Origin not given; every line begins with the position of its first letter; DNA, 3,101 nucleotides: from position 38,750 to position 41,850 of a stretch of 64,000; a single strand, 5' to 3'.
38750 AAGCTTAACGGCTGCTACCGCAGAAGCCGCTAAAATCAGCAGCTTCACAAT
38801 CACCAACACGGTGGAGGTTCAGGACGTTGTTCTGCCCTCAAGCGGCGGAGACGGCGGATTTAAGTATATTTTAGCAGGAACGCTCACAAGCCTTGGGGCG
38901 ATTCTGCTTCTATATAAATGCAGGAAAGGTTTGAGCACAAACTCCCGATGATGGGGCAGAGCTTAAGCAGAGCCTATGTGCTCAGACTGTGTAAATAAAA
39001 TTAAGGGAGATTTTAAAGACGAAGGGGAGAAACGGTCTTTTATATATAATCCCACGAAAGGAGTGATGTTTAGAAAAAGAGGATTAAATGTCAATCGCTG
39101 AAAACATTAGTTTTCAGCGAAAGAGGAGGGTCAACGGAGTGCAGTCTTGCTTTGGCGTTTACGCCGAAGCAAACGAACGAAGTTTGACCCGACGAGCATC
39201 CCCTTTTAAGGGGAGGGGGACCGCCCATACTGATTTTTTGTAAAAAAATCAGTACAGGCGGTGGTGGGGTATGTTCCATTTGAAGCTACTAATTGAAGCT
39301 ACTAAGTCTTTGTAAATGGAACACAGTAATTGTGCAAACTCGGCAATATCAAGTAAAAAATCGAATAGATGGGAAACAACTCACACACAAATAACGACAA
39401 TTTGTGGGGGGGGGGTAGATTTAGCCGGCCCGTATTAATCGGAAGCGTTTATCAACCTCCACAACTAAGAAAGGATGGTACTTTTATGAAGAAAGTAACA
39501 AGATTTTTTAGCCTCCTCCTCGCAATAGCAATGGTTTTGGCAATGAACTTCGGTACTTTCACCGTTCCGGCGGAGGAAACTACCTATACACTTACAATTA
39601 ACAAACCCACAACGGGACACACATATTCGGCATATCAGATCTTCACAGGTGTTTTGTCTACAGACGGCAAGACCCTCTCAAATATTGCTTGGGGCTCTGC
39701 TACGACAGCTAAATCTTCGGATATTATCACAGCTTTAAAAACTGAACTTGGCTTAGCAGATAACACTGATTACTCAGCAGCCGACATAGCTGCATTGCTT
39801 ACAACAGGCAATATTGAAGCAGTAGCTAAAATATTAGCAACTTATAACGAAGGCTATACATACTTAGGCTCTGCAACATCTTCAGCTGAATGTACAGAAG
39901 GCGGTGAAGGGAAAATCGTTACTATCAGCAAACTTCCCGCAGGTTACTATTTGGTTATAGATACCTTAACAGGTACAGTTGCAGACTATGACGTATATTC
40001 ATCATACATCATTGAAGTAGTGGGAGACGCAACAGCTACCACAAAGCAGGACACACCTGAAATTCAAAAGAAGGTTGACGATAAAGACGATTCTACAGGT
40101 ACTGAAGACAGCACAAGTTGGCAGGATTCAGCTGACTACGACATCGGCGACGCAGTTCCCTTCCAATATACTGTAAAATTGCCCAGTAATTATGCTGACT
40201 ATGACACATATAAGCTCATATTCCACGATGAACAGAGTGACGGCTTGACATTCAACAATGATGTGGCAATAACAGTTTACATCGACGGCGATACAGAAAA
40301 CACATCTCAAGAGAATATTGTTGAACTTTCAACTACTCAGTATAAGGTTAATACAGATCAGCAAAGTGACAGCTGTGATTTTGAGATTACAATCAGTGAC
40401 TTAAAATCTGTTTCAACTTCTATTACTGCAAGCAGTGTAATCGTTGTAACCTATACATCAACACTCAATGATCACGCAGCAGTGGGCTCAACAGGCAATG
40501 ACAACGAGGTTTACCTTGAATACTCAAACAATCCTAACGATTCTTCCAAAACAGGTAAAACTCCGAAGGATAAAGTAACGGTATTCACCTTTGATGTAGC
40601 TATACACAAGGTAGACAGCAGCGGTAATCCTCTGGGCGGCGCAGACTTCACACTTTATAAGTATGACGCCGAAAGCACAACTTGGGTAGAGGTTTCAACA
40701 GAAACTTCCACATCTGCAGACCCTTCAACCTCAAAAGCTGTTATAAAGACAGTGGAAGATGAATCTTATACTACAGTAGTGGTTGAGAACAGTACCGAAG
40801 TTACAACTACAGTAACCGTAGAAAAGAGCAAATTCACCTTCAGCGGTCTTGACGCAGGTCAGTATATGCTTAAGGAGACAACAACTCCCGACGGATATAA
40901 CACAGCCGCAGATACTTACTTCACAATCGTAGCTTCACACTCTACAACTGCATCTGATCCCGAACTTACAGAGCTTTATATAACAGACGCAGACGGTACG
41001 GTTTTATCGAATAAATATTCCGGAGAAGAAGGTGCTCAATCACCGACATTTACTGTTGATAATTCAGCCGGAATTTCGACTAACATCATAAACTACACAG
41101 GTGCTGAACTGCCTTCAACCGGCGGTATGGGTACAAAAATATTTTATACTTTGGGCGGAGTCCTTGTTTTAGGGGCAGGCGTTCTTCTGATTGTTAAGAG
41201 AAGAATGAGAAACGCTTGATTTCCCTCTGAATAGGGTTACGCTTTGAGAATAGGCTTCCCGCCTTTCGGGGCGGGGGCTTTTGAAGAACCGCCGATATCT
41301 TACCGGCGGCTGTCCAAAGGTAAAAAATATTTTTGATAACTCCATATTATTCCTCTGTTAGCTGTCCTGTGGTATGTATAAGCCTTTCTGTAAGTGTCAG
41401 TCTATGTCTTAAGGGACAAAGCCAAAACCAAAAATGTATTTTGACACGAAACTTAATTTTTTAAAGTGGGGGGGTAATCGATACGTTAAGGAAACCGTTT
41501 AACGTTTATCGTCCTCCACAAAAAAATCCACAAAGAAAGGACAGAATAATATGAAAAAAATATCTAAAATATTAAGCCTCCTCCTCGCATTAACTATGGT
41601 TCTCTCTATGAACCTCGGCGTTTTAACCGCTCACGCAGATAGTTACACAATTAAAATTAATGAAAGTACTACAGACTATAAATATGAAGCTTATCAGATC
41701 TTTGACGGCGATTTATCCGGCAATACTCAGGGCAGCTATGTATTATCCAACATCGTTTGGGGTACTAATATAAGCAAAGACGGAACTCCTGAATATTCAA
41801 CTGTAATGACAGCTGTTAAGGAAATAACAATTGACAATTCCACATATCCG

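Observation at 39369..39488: Pilin-1 leader: G10 tract, a conserved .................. box, and an upstream frame whose fate depends on G number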

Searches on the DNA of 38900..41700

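Call 23: search_rna_families(source=window, start=38900, end=41700, threshold=evalue, max_evalue=5)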
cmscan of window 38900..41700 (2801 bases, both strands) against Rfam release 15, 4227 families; matches with E-value up to 5: 2.
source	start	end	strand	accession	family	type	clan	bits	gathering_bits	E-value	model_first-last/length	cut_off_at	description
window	39197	39239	-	RF01098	RF_site9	Cis-reg; frameshift_element;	-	22.4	70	0.63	1-50/50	no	Gag/pro ribosomal frameshift site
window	41626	41676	+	RF03290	mir-9428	Gene; miRNA;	-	17.4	81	3.9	1-68/68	no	mir-9428 microRNA precursor family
